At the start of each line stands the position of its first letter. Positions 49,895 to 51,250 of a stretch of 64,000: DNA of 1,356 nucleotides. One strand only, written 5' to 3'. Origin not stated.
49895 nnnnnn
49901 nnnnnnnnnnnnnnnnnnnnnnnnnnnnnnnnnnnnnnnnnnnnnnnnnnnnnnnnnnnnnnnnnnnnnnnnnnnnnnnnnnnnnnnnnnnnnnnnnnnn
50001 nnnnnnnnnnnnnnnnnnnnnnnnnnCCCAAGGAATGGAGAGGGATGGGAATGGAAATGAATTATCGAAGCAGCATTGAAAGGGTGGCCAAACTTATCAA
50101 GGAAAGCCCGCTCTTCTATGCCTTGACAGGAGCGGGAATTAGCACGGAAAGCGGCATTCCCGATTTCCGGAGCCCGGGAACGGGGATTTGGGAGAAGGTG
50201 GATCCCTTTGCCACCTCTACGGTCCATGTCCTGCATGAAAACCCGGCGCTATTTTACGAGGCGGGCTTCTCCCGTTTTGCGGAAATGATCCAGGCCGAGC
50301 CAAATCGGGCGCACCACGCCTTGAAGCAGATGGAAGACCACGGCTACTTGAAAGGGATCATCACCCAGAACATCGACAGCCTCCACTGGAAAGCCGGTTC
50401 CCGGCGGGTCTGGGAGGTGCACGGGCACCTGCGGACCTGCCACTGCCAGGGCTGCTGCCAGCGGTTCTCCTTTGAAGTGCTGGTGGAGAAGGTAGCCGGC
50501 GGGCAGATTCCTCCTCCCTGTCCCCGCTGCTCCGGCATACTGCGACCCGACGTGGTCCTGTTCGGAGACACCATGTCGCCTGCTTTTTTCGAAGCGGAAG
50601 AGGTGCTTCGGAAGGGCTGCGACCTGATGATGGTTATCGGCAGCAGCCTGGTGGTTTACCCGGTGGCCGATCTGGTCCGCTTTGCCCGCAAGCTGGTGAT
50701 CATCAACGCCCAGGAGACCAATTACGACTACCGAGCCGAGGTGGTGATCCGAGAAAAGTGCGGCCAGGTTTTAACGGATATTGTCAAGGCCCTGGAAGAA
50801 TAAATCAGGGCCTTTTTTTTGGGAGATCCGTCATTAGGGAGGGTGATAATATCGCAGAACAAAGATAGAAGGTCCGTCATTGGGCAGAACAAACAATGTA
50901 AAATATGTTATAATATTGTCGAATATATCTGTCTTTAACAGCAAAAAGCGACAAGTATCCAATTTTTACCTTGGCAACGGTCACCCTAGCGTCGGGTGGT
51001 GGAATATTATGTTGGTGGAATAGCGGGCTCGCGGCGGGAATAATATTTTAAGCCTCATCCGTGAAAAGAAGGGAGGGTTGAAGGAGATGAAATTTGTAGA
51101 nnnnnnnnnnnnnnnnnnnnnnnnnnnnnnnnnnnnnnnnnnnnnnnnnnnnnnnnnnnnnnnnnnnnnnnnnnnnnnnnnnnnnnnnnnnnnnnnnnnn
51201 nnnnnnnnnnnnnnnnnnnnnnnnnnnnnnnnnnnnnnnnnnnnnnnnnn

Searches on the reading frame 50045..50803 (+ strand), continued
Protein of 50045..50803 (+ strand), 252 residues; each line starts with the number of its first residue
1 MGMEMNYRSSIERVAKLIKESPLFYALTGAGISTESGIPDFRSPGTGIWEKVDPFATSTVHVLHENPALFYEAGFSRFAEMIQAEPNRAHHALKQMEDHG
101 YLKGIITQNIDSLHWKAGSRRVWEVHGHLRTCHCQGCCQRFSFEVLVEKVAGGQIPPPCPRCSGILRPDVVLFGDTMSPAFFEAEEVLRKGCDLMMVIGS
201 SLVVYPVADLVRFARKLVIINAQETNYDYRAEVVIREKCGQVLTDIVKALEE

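Call 40: find_encoding_contigs(protein=P0161, flank=5000, max_places=2)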
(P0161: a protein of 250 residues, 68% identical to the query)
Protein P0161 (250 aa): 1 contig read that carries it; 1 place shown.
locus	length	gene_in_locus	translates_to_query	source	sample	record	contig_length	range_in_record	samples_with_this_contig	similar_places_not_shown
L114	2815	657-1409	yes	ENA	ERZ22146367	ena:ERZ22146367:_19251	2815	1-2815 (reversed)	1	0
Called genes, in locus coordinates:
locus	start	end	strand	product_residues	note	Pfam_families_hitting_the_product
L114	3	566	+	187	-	?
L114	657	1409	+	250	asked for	PF02146:SIR2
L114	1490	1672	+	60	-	-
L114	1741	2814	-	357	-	?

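Call 47: search_protein_families(library=padloc, proteins=[window:50045-50803:+], max_evalue=0.01)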
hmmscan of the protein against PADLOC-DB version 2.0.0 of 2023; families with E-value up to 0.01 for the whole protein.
window:50045-50803:+ (252 aa): 1 family
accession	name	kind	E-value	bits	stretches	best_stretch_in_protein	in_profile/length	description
PDLC05061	PDC-S65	-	0.00011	19.7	0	84-113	121-150/592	-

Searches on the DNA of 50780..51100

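Call 42: search_rna_families(source=window, start=50780, end=51100, threshold=evalue, max_evalue=1)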
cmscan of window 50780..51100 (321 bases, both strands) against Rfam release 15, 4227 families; matches with E-value up to 1: 0.
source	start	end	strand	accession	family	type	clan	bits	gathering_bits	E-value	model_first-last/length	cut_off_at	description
